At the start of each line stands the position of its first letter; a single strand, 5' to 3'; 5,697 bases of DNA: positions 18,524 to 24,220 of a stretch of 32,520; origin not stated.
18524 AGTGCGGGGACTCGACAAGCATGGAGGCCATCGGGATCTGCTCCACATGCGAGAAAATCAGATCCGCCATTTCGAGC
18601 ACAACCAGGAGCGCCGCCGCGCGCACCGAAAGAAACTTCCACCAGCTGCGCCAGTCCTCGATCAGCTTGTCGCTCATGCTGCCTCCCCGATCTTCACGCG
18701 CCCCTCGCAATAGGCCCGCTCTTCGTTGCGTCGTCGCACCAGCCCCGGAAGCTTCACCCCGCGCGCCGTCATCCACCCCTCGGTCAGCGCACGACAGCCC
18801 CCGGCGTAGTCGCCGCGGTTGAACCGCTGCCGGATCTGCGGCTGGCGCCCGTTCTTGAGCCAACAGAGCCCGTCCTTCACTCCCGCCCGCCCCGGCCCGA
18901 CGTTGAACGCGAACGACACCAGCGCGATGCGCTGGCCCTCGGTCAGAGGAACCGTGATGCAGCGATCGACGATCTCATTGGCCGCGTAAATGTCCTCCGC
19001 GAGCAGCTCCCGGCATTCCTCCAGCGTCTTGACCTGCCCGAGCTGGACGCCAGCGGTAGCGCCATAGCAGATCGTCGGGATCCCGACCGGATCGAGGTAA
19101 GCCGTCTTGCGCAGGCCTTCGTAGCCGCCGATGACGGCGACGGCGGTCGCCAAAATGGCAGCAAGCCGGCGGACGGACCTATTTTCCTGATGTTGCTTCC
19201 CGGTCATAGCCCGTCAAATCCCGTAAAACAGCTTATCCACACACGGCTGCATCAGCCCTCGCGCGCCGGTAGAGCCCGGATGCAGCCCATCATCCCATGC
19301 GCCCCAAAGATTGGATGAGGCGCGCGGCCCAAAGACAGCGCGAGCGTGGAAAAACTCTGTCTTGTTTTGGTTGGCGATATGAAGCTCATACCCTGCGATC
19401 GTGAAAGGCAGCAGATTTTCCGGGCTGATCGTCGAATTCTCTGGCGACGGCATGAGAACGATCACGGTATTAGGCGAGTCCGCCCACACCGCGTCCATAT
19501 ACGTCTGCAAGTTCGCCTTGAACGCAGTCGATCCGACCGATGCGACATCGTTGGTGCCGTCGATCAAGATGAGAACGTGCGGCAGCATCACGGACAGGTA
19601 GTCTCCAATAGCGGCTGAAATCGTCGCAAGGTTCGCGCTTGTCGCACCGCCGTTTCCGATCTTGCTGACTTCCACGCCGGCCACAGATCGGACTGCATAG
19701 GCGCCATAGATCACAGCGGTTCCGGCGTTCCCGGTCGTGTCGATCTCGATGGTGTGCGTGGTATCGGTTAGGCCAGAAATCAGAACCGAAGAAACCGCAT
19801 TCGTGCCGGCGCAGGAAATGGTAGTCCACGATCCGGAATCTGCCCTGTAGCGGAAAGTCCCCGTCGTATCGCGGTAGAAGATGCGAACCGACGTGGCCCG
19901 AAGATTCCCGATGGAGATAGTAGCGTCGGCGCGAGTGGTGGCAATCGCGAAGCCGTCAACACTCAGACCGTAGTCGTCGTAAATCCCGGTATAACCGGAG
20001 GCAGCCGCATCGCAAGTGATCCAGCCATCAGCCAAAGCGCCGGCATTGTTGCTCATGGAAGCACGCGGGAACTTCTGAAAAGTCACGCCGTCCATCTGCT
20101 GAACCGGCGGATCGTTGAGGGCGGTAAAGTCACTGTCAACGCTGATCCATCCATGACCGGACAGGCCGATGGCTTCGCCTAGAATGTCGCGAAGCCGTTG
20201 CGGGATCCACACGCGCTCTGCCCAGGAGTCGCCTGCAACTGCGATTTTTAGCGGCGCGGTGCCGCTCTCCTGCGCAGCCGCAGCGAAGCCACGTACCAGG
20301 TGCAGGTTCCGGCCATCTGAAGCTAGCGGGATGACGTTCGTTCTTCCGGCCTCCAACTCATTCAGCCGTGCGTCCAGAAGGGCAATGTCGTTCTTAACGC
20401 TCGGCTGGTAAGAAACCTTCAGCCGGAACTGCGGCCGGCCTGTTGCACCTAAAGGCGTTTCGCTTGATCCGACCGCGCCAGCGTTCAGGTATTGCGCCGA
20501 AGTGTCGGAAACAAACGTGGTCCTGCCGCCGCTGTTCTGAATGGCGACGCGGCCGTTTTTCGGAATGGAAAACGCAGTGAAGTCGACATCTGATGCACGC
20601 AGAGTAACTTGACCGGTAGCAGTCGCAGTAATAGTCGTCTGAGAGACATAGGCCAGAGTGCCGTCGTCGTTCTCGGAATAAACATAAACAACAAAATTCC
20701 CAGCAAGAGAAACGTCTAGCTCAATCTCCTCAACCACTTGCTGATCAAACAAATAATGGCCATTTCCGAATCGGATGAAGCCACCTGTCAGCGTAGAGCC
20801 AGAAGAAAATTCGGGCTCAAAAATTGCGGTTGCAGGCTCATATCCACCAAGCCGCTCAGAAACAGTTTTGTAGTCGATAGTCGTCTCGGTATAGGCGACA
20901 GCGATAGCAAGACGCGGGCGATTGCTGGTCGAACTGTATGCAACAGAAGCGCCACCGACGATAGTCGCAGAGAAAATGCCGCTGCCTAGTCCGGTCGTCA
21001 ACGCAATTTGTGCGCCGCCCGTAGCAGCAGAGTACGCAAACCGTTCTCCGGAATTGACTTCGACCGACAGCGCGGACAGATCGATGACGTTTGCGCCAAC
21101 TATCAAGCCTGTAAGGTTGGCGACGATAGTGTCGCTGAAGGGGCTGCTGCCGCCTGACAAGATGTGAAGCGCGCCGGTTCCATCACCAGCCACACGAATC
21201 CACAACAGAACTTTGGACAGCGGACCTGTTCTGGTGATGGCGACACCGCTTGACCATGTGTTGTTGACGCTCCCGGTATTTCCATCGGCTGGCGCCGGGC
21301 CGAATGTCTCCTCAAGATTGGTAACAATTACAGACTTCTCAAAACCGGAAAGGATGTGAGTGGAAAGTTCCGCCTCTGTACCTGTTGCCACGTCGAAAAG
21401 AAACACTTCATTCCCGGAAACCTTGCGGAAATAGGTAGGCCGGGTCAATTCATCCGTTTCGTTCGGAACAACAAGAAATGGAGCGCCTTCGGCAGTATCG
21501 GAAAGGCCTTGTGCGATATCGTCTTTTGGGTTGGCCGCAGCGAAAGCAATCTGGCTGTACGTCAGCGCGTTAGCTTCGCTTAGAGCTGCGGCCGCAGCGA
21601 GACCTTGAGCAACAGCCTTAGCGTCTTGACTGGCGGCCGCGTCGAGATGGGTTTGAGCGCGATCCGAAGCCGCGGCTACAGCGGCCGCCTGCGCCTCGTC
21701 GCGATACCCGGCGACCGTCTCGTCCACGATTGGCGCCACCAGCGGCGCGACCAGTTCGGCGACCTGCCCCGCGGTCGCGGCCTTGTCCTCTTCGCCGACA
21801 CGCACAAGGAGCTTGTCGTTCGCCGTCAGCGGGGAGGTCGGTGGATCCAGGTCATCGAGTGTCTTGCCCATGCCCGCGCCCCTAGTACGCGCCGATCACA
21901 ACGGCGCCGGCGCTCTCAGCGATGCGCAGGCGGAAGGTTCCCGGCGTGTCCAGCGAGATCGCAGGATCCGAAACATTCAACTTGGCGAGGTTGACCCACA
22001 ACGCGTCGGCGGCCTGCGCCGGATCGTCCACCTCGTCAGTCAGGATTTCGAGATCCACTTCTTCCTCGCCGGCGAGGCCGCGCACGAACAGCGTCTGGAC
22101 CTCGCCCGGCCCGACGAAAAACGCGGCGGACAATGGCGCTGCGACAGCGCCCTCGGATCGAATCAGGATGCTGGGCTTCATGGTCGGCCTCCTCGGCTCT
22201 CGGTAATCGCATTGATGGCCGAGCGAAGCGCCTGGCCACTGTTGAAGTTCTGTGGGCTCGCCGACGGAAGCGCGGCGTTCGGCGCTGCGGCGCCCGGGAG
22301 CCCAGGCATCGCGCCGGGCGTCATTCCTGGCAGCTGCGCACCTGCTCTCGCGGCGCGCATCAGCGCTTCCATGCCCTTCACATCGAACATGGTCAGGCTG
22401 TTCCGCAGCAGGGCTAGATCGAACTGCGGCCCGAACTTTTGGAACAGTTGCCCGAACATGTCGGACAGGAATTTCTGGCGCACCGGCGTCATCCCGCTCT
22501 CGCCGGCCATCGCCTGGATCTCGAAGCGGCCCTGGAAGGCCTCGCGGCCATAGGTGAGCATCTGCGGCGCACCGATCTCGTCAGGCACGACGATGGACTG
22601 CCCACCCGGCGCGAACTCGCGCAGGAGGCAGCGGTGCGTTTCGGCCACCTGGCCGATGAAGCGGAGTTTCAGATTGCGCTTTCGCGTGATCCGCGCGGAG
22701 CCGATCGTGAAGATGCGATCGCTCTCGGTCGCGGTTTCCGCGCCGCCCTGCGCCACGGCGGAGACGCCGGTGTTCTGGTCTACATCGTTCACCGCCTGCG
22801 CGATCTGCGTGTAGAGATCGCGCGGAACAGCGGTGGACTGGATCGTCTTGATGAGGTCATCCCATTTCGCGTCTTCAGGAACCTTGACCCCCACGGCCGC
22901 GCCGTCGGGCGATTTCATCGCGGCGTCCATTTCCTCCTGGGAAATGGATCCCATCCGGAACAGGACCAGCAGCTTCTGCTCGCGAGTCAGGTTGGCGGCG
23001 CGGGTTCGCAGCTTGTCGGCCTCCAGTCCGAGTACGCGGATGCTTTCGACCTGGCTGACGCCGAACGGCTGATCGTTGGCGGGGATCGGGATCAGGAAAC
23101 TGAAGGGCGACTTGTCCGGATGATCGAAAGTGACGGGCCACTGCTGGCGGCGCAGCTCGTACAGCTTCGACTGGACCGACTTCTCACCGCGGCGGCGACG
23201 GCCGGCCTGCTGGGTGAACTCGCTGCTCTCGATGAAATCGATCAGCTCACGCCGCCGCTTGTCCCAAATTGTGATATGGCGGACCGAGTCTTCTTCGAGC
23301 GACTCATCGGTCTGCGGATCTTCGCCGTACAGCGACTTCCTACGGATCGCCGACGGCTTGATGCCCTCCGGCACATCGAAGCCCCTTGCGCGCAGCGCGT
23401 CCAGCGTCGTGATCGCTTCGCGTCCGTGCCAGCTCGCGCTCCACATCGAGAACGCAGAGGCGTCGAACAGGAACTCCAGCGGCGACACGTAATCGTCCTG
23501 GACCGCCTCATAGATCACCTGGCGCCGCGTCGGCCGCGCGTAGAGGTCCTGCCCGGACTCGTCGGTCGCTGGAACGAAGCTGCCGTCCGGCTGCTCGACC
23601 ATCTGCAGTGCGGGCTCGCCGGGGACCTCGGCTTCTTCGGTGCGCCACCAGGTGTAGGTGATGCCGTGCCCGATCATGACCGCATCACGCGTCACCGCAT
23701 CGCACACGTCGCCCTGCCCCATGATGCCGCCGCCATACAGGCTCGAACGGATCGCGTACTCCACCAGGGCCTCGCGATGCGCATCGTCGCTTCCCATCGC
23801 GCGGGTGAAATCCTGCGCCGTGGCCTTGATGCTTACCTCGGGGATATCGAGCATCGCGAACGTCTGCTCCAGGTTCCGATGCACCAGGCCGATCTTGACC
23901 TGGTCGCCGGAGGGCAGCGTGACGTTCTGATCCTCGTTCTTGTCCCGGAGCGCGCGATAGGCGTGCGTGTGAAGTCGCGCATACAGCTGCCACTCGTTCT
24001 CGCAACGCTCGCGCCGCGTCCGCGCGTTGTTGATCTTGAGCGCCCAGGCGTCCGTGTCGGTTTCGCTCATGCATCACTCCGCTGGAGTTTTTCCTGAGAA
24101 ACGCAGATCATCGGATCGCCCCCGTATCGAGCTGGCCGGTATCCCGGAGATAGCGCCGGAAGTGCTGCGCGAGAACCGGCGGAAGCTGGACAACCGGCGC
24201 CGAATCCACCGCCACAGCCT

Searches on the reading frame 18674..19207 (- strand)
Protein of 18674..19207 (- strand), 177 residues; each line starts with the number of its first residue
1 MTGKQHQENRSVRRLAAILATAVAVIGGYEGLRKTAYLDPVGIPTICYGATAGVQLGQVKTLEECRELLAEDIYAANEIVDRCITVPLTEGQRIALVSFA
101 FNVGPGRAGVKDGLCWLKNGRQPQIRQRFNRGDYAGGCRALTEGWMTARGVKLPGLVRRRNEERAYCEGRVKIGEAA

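Call 33: search_protein_families(library=pfam, proteins=[window:18674-19207:-], max_evalue=0.01)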
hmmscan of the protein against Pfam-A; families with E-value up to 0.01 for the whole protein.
window:18674-19207:- (177 aa): 1 family
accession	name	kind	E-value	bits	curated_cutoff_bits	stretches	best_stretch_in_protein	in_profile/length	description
PF00959.24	Phage_lysozyme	-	3.3e-33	115.1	22.3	1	29-163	3-125/125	Phage lysozyme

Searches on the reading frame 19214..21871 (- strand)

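Call 6: search_protein_families(library=pfam, proteins=[window:19214-21871:-], max_evalue=0.01)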
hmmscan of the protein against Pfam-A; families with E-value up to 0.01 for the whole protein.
window:19214-21871:- (885 aa): 1 family
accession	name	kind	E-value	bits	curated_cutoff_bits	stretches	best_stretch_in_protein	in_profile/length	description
PF13472.12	Lipase_GDSL_2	-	4.3e-06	27.8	32.9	1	732-871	32-177/178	GDSL-like Lipase/Acylhydrolase family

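Call 7: search_protein_families(library=phrogs, proteins=[window:19214-21871:-], max_evalue=0.001)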
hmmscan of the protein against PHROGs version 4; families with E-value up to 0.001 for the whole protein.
window:19214-21871:- (885 aa): 1 family
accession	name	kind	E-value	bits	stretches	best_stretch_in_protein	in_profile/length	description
phrog_14987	-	unknown function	6.5e-47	161.3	1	513-873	274-614/625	-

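Call 88: search_protein_families(library=ncbifam, proteins=[window:19214-21871:-], max_evalue=0.01)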
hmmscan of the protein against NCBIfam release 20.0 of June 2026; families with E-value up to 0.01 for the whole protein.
window:19214-21871:- (885 aa): 0 families

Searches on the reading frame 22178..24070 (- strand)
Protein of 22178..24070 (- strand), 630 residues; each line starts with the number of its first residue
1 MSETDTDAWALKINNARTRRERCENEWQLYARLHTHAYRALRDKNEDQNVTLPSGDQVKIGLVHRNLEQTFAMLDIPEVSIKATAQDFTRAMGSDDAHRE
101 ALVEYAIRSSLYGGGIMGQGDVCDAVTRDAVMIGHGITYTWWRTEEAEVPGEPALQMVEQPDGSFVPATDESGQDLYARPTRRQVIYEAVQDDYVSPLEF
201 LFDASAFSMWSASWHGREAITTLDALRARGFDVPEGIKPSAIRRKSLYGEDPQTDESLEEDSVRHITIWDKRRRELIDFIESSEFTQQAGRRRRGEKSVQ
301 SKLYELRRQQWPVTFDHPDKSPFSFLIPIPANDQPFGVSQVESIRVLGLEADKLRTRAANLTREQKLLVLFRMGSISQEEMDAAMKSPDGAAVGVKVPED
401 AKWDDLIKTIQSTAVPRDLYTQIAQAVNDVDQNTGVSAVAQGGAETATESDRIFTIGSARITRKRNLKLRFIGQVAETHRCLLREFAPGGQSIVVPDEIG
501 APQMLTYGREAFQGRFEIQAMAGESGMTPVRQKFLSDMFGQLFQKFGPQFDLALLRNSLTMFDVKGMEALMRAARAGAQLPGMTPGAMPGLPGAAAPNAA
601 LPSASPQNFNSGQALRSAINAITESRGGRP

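Call 6: search_protein_families(library=pfam, proteins=[window:22178-24070:-], max_evalue=0.01)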
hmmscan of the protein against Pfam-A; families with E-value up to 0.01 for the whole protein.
window:22178-24070:- (630 aa): 1 family
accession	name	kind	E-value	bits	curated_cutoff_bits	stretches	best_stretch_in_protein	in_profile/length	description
PF23899.1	SU10_portal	-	2.1e-08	33.5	30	1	122-446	106-430/593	Phage SU10 portal protein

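Call 7: search_protein_families(library=phrogs, proteins=[window:22178-24070:-], max_evalue=0.001)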
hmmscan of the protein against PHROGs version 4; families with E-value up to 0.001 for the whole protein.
window:22178-24070:- (630 aa): 2 families
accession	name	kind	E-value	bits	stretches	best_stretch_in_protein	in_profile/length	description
phrog_156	-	head and packaging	4.5e-09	36.3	1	194-581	152-567/681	portal protein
phrog_1216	-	head and packaging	3e-07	30.3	0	121-232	122-254/714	portal protein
